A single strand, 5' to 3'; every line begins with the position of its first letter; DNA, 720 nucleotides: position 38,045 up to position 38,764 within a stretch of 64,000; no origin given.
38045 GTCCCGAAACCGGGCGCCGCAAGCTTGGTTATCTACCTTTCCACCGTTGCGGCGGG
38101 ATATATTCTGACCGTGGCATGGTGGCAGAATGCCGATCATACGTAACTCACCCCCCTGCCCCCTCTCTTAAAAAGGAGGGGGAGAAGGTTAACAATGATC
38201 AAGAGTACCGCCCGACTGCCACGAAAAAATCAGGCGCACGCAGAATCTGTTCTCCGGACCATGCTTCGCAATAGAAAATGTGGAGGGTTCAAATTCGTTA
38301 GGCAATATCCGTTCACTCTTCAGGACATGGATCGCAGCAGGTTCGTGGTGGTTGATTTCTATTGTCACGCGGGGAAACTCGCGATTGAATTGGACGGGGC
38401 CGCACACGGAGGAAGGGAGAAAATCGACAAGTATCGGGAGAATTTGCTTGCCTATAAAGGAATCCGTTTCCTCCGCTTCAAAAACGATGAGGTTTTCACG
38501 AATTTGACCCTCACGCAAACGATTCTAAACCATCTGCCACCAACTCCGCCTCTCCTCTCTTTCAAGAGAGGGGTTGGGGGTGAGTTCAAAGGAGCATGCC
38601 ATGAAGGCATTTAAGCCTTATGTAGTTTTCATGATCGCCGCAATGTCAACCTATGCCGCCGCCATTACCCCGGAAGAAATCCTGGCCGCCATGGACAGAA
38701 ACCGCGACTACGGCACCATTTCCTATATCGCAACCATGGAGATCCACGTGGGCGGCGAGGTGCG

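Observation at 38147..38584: DUF559 (Vsr-fold) endonuclease gene sits inside a split copy of a hairpin-repeat family that also occurs as gene-less solo hairpins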

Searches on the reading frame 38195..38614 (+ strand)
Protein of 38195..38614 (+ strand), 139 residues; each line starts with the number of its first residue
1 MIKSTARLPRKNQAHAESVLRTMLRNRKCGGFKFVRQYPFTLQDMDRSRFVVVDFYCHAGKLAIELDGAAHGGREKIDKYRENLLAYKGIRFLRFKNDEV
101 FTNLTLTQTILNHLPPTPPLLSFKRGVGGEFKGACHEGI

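Call 4: search_protein_families(library=pfam, proteins=[window:38195-38614:+], max_evalue=0.01)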
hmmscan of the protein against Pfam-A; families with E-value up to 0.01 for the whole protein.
window:38195-38614:+ (139 aa): 2 families
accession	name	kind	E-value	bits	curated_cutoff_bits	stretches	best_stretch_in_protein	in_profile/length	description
PF04480.18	DUF559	-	2.1e-22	79.5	20.6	1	3-111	4-105/109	Protein of unknown function (DUF559)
PF18741.7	MTES_1575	-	0.0026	18.3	38.2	1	31-103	13-84/96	REase_MTES_1575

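Call 14: find_homologous_proteins(query=window:38195-38614:+)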
Query window:38195-38614:+ (139 aa): 15 proteins with E <= 0.001 among 37 candidates.
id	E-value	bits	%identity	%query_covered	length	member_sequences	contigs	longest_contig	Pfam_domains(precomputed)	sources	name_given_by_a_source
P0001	7.7e-75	267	100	84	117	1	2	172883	PF04480.19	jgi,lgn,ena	-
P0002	6.4e-40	154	60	92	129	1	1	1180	PF04480.19,PF18741.8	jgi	jgi:very-short-patch-repair endonuclease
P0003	1.5e-39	153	60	92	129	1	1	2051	PF04480.19,PF18741.8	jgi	jgi:very-short-patch-repair endonuclease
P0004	7.7e-39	151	59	92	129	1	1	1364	PF04480.19,PF18741.8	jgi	jgi:very-short-patch-repair endonuclease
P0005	1.2e-36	144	58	91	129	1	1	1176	PF04480.19,PF18741.8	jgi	jgi:very-short-patch-repair endonuclease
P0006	8.7e-34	134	55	92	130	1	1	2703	PF04480.19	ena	-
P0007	4.1e-14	71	43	74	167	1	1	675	PF04480.19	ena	-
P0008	3.5e-11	61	39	85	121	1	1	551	PF04480.19,PF18741.8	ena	-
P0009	9.2e-11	60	39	82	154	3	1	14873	PF04480.19,PF18741.8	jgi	jgi:very-short-patch-repair endonuclease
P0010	1.1e-9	56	41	78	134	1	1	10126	PF04480.19,PF18741.8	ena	-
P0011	1.8e-9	56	40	84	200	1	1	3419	PF04480.19,PF18741.8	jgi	jgi:very-short-patch-repair endonuclease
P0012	3.3e-9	55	39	73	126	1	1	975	PF04480.19,PF18741.8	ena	-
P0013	5.0e-9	54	40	73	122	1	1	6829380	PF04480.19,PF18741.8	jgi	jgi:very-short-patch-repair endonuclease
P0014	8.1e-9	53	35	85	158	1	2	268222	PF04480.19,PF18741.8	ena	-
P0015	1.7e-7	49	40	68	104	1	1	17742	PF04480.19,PF18741.8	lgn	-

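Call 16: find_encoding_contigs(protein=P0001, flank=10000, max_places=4)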
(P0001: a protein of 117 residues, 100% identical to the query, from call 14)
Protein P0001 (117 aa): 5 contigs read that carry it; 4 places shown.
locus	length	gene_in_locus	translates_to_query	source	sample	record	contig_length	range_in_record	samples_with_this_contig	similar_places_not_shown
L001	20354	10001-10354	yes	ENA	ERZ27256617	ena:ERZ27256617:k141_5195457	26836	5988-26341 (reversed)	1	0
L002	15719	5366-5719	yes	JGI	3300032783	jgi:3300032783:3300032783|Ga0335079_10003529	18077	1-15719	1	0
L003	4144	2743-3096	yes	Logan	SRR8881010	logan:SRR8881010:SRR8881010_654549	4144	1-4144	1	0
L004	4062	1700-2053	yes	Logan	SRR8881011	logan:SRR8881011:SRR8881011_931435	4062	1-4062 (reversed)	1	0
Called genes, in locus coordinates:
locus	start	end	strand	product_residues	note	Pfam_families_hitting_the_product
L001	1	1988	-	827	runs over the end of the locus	?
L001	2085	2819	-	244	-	-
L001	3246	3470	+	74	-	-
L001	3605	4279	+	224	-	-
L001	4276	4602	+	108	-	PF01022:HTH_5 (faint), PF13601:HTH_34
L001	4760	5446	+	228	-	PF02463:SMC_N (faint), PF00005:ABC_tran, PF13304:AAA_21 (faint)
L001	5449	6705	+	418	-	PF12704:MacB_PCD, PF02687:FtsX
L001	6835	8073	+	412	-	PF12704:MacB_PCD, PF02687:FtsX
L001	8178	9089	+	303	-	PF00005:ABC_tran, PF13304:AAA_21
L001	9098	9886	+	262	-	PF12679:ABC2_membrane_2 (weak), PF12730:ABC2_membrane_4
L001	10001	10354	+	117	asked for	PF04480:DUF559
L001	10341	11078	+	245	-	PF17131:TP_0789-like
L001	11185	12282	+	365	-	-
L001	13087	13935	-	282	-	PF00561:Abhydrolase_1, PF12146:Hydrolase_4, PF12697:Abhydrolase_6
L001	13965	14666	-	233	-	-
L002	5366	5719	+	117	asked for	PF04480:DUF559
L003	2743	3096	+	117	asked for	PF04480:DUF559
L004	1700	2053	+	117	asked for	PF04480:DUF559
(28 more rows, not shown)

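Call 22: find_related_loci(query=A3, collection=genome_contigs, flank=5000)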
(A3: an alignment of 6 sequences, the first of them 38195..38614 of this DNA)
Query A3 (139 aa) in genome_contigs; peptide patterns used: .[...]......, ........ (x = any residue, [..] = any of these).
81 stretches matched a pattern; 22 encode a relative of the query (tblastn E <= 1e-3); 22 distinct loci.
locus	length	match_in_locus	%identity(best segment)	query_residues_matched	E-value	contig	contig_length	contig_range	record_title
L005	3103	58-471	42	2-131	2e-29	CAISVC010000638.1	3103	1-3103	MAG: uncultured Fibrobacteres bacterium isolate AlinenSedimentsD2_bin-1055 genome assembly, contig: bin-1055:638/752, wh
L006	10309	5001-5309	46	2-104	9e-26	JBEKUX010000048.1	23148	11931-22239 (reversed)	MAG: Chitinispirillaceae bacterium isolate SPRUCE 591 SPRUCE_591_48, whole genome shotgun sequence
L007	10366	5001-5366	56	1-120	2e-37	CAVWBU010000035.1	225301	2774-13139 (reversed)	MAG: uncultured Fibrobacterota bacterium isolate MFD03726.bin.1.27 genome assembly, contig: contig_45068, whole genome s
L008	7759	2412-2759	39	10-130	2e-19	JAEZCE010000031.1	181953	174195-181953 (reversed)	MAG: Bacillota bacterium isolate OH_CBrB_22 k127_3084875, whole genome shotgun sequence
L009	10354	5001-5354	37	10-132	3e-16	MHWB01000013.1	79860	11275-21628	MAG: Candidatus Zambryskibacteria bacterium RIFCSPLOWO2_01_FULL_39_39 rifcsplowo2_01_scaffold_985, whole genome shotgun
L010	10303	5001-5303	38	6-114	3e-16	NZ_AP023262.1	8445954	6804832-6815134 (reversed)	Mesorhizobium sp. L-8-3 chromosome, complete genome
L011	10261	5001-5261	41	6-101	8e-16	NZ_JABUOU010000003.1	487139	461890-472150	Martelella limonii strain NBRC 109441 NODE_3, whole genome shotgun sequence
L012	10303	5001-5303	43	6-114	9e-16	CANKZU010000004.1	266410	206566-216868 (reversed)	uncultured Aurantimonas sp. isolate 3-561.fasta genome assembly, contig: NODE_4, whole genome shotgun sequence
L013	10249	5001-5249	42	12-103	3e-15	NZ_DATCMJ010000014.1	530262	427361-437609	MAG: Devosia sp. isolate SMAG_U7146 k141_13940, whole genome shotgun sequence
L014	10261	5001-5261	41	6-101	5e-15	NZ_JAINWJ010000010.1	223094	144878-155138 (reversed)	Martelella mediterranea strain IOP_24 contig10, whole genome shotgun sequence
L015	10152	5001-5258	40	10-104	1e-14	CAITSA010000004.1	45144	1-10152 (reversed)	uncultured bacterium isolate AlinenLipids_bin-4835 genome assembly, contig: bin-4835:04/31, whole genome shotgun sequenc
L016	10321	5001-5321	35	4-119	2e-14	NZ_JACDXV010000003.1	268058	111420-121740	Devosia faecipullorum strain CC-YST696 contig03, whole genome shotgun sequence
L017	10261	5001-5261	40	6-101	3e-14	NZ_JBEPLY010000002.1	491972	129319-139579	Martelella mangrovi strain DSM 28102 Ga0480183_02, whole genome shotgun sequence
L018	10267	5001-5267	39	6-103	4e-13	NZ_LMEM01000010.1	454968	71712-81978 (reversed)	Devosia sp. Root436 contig_3, whole genome shotgun sequence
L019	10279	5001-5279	37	2-103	3e-13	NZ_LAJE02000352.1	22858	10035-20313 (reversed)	Devosia insulae DS-56 contig46, whole genome shotgun sequence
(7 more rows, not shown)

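Call 31: search_solved_structures(query=A1, max_evalue=0.01, show_alignments=2)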
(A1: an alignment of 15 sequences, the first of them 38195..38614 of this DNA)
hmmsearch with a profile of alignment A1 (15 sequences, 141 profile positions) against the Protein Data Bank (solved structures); distinct sequences matched with E-value up to 0.01: 4.
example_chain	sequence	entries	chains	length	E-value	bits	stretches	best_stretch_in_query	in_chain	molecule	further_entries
3hrl_A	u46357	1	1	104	2.1e-27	99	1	21-123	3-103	Endonuclease-Like Protein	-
3r3p_A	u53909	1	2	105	2.5e-05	27.5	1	49-116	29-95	Mobile intron protein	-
4oq2_A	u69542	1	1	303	0.0013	21.9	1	40-124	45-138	Restriction endonuclease PvuRts1 I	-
4oky_C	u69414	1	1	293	0.0014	21.8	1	40-124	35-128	Restriction endonuclease PvuRts1 I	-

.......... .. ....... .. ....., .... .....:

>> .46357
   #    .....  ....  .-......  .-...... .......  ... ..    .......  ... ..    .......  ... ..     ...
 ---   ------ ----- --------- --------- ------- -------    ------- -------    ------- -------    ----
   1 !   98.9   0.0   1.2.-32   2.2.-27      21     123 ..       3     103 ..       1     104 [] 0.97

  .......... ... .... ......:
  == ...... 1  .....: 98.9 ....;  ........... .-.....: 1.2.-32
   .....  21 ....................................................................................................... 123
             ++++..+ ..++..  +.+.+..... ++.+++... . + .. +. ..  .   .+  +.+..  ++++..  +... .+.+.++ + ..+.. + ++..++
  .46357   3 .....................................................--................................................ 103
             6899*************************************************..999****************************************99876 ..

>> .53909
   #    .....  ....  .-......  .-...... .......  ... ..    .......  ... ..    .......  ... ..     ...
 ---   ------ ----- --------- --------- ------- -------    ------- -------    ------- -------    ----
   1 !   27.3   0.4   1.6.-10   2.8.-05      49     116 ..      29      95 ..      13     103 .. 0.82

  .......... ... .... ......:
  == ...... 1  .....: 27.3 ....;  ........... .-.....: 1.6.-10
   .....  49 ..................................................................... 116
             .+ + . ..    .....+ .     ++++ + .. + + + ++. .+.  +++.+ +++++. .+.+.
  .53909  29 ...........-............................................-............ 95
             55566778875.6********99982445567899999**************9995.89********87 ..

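Call 72: search_dna_similar(query=window:38195-38614:+, collection=plasmids, mode=protein, max_rows=25, max_evalue=1e-8)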
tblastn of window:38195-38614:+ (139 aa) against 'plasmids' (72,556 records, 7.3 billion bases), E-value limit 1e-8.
Records with a match: 7; places in all: 7; records where one place covers at least 80% of the query: 1.
Best place of each record, by identity: <60% 7.
By first word of the organism name: Synechocystis 2; Pseudanabaena 2; Picosynechococcus 2; Escherichia 1.
By predicted mobility (MOB-suite, as given by PLSDB): non-mobilizable 4; mobilizable 3.
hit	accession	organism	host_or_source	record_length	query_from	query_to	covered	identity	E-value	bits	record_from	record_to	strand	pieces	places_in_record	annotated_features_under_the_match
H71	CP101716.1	Synechocystis sp. B12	cell culture,mangrove water from the ...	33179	6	116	80%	43.8%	4e-19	89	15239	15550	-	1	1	DUF559 domain-containing protein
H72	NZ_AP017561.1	Pseudanabaena sp. ABRG5-3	-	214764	2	119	85%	37.9%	3e-14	75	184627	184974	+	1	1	endonuclease domain-containing protein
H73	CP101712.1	Synechocystis sp. B12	cell culture,mangrove water from the ...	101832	6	116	80%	37.5%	5e-14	74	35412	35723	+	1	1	endonuclease domain-containing protein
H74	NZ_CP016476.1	Picosynechococcus sp. PCC 7003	cell culture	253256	2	104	74%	37.9%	2e-12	70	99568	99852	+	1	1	endonuclease domain-containing protein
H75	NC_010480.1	Picosynechococcus sp. PCC 7002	-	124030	2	104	74%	37.9%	5e-12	69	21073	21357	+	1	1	DUF559 domain-containing protein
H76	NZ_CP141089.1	Escherichia coli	Homo sapiens,Infected Human Urine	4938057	2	103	73%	36.3%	3e-9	61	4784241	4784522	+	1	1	none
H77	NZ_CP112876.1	Pseudanabaena galeata CCNP1313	-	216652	6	94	64%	39.3%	3e-10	64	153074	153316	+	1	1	DUF559 domain-containing protein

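Call 73: get_annotated_region(hit=H71, flank=1500)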
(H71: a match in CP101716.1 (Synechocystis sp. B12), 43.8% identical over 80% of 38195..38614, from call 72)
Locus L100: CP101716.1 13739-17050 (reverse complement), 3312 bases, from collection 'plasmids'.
description: Synechocystis sp. B12 plasmid unnamed7, complete sequence
organism: Synechocystis sp. B12 (NCBI taxid 2764086)
taxonomy: Bacteria; Cyanobacteriota; Cyanophyceae; Synechococcales; Merismopediaceae; Synechocystis; Synechocystis sp. B12
host: -; source: cell culture,mangrove water from the port of Santos, Brazil; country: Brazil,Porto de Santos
typing (MOB-suite, as given by PLSDB): non-mobilizable
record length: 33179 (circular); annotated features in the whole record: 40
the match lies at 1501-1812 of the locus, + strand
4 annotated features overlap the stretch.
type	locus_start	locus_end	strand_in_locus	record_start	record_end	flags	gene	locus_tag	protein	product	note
CDS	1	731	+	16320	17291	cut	-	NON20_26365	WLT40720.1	hypothetical protein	-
CDS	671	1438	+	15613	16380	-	-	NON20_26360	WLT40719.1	hypothetical protein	-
CDS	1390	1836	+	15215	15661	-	-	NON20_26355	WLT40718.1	DUF559 domain-containing protein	-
CDS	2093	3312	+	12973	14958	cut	-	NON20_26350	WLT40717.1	BREX-1 system adenine-specific DNA-methyltransferase PglX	-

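Call 74: get_annotated_region(hit=H72, flank=1500)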
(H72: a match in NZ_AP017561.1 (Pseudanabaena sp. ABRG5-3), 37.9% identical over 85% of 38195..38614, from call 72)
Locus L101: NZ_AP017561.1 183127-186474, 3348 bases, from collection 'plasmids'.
description: Pseudanabaena sp. ABRG5-3 plasmid ABRG53a, complete sequence
organism: Pseudanabaena sp. ABRG5-3 (NCBI taxid 685565)
taxonomy: Bacteria; Cyanobacteriota; Cyanophyceae; Pseudanabaenales; Pseudanabaenaceae; Pseudanabaena; Pseudanabaena sp. ABRG5-3
host: -; source: -; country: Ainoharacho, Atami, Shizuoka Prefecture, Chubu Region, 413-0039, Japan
typing (MOB-suite, as given by PLSDB): mobilizable; relaxase MOBP
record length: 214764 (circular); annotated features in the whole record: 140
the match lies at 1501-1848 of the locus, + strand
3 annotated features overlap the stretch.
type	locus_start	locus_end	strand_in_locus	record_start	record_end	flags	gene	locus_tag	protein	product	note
CDS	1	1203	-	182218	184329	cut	-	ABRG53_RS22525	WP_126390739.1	3'-5' exonuclease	-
CDS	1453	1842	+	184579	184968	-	-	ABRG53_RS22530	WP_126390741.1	endonuclease domain-containing protein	-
CDS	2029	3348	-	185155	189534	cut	-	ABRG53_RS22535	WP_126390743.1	hypothetical protein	-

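Call 75: get_annotated_region(hit=H74, flank=1500)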
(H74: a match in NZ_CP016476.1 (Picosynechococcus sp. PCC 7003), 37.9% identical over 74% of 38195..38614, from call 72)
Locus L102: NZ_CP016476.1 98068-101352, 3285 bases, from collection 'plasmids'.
description: Picosynechococcus sp. PCC 7003 plasmid unnamed2, complete sequence
organism: Picosynechococcus sp. PCC 7003 (NCBI taxid 374981)
taxonomy: Bacteria; Cyanobacteriota; Cyanophyceae; Chroococcales; Geminocystaceae; Picosynechococcus; Picosynechococcus sp. PCC 7003
host: -; source: cell culture; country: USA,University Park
typing (MOB-suite, as given by PLSDB): mobilizable; relaxase MOBF
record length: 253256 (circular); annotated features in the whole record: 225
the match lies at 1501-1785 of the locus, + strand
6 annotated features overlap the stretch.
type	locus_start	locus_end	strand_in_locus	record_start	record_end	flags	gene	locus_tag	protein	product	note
CDS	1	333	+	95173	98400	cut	-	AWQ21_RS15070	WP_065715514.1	DUF499 domain-containing protein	-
CDS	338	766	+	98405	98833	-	-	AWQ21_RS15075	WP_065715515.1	hypothetical protein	-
CDS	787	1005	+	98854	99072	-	-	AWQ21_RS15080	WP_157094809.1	hypothetical protein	-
CDS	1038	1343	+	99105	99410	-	-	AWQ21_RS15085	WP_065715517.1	DUF433 domain-containing protein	-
CDS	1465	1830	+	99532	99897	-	-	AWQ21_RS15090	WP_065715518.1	endonuclease domain-containing protein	-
CDS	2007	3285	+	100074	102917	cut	-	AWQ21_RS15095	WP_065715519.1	DUF1156 domain-containing protein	-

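Call 78: predict_structure(alignment_id=A1)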
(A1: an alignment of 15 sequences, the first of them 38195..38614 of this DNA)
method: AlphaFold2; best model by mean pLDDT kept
length: 139 residues; sequences in the alignment: 15
mean_pLDDT: 74.4   pTM: 0.66
mean pLDDT of the five models: 74.4, 74.4, 73.4, 71.7, 70.4
residues with pLDDT >= 90: 24; 70-90: 72; 50-70: 23; < 50: 20
segments of 3 or more residues with pLDDT < 50: 122-139
pLDDT, mean of each block of 10 residues (from residue 1): 54 82 80 88 75 90 81 72 88 89 84 76 43 37
secondary structure, 60 per line:
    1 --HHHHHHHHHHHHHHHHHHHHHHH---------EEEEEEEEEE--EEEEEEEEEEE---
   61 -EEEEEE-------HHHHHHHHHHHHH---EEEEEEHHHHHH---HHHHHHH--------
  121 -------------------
elements in order: H3-25 E35-44 E47-57 E62-67 H75-87 E91-96 H97-102 H106-112

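Call 80: search_protein_representatives(protein=window:38195-38614:+)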
Query: 139 residues. Proteins with E-value up to 0.001 (for the whole library): 8737; up to 1e-10: 523; up to 1e-30: 1. The best 150 are listed.
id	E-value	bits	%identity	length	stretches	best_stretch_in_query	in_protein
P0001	2.5e-75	267.2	100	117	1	23-139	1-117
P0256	2.5e-26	108.5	41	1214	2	6-110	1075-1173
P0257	2.6e-26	108.4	51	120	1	2-105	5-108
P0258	1.8e-20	89.5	47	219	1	3-123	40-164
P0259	2.6e-20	89.0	39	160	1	1-127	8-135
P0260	2.7e-20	89.0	53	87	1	45-125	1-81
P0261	3.8e-20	88.5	45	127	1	3-106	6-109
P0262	5.6e-20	87.9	44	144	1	3-122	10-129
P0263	6.6e-20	87.7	40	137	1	2-130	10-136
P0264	1.1e-19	87.0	42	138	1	3-110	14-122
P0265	1.9e-19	86.2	41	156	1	5-133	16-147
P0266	2.2e-19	86.0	44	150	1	3-103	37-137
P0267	2.8e-19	85.6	42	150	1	2-114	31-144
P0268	3.1e-19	85.5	40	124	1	3-111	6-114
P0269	4.8e-19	84.9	46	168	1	4-132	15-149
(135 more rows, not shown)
